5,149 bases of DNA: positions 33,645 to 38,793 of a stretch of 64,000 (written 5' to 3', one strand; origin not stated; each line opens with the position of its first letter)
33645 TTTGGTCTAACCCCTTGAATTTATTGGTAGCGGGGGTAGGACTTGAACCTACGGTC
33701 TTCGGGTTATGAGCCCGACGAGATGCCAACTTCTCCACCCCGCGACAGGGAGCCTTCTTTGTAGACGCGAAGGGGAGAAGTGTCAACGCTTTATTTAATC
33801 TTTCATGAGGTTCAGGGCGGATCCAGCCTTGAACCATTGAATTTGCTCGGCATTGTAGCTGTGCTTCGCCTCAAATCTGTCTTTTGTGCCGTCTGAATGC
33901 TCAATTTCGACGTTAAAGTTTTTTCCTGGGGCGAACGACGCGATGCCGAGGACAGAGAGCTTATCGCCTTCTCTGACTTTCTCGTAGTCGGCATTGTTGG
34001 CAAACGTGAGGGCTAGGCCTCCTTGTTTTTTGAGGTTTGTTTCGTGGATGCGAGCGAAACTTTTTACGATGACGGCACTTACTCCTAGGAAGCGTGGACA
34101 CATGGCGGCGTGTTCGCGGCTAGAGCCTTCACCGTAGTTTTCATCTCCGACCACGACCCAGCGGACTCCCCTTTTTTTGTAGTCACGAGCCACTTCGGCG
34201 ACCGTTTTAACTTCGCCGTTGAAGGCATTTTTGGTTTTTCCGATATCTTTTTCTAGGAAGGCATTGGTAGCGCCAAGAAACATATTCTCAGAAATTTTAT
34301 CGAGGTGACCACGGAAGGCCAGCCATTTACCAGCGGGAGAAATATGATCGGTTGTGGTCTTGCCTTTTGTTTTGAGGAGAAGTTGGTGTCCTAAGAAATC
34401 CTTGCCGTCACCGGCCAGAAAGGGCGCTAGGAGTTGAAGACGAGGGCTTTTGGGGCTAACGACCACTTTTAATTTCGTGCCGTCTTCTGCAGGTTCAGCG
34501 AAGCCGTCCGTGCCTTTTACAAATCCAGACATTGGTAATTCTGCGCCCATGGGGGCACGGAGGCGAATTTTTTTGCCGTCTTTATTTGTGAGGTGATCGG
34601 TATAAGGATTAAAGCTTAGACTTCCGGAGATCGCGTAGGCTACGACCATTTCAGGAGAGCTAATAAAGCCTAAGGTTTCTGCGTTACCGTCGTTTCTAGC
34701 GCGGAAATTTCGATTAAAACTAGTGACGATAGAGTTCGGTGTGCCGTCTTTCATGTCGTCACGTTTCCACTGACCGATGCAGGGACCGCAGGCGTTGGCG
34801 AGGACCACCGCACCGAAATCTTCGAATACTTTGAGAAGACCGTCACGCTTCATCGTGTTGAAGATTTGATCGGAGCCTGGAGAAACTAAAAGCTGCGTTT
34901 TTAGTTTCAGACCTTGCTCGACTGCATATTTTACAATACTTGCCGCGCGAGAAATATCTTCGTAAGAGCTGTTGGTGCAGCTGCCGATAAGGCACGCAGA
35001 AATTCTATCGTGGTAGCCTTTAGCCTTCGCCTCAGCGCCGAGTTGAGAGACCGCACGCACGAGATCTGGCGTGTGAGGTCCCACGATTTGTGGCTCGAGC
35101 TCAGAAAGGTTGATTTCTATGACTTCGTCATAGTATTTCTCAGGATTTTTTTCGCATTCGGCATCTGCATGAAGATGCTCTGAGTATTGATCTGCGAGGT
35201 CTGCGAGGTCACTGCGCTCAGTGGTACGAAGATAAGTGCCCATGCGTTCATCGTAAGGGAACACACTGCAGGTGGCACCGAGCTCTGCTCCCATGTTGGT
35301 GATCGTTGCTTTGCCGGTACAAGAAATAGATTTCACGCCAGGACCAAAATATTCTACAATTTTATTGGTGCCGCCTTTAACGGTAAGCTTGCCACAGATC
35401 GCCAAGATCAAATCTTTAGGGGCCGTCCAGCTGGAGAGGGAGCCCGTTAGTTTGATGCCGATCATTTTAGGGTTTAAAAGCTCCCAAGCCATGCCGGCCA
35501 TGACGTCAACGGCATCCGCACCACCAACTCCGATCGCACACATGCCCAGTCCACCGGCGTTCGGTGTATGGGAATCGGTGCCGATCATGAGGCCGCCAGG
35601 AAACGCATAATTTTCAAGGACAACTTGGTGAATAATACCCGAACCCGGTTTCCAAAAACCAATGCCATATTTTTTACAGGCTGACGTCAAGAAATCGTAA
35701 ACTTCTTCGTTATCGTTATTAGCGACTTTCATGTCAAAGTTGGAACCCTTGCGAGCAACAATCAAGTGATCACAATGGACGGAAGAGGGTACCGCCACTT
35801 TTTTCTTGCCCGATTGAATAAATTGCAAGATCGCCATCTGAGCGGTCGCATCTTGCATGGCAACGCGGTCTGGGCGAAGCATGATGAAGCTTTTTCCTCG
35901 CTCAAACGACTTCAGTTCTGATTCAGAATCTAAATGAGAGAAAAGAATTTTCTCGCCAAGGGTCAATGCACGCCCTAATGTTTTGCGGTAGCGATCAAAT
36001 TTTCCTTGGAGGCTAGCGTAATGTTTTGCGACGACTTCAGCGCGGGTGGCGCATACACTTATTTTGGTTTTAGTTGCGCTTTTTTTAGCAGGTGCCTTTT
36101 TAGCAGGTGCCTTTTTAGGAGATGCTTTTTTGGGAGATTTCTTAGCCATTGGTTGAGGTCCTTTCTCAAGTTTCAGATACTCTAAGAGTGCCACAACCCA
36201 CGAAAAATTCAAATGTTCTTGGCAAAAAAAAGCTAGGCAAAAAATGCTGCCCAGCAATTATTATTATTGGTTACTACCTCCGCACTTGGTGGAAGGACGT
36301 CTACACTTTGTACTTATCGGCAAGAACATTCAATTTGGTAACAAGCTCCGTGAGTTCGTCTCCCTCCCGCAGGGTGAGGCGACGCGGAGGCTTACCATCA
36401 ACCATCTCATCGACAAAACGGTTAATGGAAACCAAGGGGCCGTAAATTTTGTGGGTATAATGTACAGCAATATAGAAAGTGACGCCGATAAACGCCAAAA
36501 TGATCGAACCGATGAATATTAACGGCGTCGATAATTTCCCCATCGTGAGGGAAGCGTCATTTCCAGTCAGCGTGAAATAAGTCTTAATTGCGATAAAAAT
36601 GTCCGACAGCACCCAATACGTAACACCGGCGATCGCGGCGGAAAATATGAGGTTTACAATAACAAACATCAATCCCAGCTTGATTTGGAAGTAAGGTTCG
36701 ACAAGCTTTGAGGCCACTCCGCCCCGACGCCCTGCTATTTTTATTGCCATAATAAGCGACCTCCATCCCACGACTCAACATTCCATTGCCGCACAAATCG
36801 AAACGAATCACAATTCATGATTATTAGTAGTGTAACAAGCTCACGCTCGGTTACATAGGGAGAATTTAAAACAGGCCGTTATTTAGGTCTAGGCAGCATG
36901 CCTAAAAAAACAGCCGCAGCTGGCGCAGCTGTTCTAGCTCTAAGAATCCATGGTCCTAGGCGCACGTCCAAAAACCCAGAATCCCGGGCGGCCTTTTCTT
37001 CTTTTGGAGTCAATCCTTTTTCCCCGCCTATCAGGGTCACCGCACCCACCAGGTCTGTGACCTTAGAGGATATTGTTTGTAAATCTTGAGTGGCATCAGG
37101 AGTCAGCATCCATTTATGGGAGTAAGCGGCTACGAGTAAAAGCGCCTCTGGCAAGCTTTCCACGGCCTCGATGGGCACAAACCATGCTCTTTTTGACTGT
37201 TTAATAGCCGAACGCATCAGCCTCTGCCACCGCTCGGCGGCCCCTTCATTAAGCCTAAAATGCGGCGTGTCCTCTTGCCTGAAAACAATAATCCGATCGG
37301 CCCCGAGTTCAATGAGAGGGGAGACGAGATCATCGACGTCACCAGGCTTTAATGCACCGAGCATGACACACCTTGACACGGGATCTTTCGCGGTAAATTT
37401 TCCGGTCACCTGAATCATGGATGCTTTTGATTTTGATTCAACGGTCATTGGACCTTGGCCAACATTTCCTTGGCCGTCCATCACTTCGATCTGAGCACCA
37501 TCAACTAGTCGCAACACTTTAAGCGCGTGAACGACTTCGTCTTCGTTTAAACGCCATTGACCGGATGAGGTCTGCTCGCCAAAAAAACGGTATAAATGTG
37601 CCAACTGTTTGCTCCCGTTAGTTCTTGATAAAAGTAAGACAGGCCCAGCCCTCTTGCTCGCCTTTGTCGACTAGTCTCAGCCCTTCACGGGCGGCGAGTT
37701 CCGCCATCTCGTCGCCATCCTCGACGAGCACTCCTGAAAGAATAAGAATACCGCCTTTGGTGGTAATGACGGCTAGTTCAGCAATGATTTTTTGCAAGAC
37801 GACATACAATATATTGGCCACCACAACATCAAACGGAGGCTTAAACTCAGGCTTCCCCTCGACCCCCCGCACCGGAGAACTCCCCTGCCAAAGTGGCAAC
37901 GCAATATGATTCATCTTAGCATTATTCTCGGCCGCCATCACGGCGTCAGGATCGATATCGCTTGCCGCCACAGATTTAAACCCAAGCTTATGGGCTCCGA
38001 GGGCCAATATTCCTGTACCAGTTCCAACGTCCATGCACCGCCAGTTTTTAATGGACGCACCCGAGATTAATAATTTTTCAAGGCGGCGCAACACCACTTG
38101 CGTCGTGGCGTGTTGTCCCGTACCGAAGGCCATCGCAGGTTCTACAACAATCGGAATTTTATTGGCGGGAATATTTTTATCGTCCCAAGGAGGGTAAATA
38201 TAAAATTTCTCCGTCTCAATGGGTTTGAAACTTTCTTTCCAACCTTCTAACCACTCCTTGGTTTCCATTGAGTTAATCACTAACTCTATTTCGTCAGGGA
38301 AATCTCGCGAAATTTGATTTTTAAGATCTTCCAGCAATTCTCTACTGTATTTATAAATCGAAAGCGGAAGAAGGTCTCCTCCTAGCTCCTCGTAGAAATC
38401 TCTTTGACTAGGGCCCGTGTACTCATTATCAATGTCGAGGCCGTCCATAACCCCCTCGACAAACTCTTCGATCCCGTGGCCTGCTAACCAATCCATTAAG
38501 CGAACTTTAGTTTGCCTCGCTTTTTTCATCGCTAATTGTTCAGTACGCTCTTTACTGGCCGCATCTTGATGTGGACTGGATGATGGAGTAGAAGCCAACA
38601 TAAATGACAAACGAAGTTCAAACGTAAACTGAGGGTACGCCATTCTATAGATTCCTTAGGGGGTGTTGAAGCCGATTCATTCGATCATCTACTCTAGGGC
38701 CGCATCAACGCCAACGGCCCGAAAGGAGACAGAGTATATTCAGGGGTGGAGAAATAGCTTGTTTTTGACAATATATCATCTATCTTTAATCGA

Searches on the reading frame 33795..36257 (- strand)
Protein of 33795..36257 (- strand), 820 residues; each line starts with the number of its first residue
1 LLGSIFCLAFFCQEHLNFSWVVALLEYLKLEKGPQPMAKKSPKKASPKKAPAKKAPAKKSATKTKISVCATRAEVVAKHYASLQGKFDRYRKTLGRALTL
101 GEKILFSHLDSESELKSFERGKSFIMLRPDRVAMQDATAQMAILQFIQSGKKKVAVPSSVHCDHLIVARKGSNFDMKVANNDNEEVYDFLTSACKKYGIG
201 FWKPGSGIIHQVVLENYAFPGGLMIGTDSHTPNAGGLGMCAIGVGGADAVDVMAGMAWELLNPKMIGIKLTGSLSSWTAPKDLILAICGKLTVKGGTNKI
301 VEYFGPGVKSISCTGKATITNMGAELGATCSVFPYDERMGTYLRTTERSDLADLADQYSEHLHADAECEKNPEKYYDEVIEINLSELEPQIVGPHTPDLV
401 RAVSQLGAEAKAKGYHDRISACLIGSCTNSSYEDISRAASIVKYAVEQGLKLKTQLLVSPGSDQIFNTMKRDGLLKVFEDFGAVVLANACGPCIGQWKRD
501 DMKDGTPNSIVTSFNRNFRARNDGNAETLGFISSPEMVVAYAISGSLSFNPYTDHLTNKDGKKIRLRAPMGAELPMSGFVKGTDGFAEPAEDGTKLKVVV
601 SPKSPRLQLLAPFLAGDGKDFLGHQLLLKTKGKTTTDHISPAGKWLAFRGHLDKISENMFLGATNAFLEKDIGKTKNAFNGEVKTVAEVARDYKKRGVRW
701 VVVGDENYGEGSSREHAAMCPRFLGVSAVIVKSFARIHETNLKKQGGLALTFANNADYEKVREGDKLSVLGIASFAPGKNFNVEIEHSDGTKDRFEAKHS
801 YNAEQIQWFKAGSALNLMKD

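Call 19: search_protein_families(library=pfam, proteins=[window:33795-36257:-], max_evalue=0.0001)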
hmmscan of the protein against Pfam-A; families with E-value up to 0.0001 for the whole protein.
window:33795-36257:- (820 aa): 2 families
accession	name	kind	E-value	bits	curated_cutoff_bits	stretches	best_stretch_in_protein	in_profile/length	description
PF00330.25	Aconitase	-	4.1e-144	481.5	28.7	1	102-545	1-463/463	Aconitase family (aconitate hydratase)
PF00694.25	Aconitase_C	-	2.4e-38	131.9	22.8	1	626-754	3-130/131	Aconitase C-terminal domain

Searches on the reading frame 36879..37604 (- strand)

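Call 19: search_protein_families(library=pfam, proteins=[window:36879-37604:-], max_evalue=0.0001)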
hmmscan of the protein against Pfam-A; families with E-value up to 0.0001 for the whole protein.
window:36879-37604:- (241 aa): 2 families
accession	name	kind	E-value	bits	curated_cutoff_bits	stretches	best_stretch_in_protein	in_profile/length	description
PF04452.19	Methyltrans_RNA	-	1.3e-27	96.8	23.9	1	75-231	4-161/165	RNA methyltransferase domain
PF20260.4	PUA_4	-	4.3e-06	27.2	23.9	1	19-60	1-42/48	RNA methyltransferase PUA domain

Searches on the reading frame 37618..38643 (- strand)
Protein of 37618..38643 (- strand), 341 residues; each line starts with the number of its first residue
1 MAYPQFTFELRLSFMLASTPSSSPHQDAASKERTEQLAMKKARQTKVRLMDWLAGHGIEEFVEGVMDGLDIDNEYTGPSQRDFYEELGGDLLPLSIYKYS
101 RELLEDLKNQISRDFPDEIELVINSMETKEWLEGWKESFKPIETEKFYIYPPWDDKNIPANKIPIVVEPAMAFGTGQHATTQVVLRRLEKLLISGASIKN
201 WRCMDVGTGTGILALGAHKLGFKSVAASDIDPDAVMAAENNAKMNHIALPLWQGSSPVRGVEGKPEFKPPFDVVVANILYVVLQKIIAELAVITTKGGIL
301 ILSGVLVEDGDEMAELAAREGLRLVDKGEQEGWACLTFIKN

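Call 19: search_protein_families(library=pfam, proteins=[window:37618-38643:-], max_evalue=0.0001)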
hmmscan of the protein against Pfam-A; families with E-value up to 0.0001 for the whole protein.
window:37618-38643:- (341 aa): 3 families
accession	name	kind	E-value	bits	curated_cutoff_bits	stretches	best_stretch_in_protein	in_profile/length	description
PF06325.19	PrmA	-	1.6e-53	182.5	22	1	102-339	70-294/296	Ribosomal protein L11 methyltransferase (PrmA)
PF13649.12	Methyltransf_25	-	1.4e-05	26.1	27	1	204-298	2-97/97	Methyltransferase domain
PF08241.18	Methyltransf_11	-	5.9e-05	24.1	21.2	0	205-302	2-95/95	Methyltransferase domain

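Call 36: list_cluster_members(proteins=[window:37618-38643:-, window:46303-47670:-, window:55268-56560:+, window:56586-57956:+, window:10661-11812:+, window:14669-15778:+])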
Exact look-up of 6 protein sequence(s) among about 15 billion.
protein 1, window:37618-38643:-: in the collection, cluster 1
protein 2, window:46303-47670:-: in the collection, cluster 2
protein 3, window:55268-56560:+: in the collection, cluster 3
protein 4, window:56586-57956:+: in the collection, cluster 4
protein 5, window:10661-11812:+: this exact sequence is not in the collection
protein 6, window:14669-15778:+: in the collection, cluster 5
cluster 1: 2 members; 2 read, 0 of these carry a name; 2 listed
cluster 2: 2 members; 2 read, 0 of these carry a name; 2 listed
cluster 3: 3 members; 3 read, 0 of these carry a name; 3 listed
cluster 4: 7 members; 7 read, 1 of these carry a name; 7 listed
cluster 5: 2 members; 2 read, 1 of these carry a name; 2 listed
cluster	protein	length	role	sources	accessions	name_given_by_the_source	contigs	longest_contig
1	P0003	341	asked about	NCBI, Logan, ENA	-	-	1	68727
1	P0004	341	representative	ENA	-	-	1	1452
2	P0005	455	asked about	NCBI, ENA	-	-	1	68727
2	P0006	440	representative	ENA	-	-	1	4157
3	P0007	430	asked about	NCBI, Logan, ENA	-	-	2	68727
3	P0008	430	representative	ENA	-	-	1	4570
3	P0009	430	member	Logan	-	-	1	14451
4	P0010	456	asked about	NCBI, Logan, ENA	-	-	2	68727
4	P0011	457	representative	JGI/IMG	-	flagellum-specific ATP synthase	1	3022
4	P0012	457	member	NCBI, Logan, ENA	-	-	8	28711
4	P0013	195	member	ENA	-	-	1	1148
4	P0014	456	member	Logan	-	-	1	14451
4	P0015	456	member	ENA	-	-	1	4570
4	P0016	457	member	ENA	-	-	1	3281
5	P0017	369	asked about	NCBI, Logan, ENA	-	-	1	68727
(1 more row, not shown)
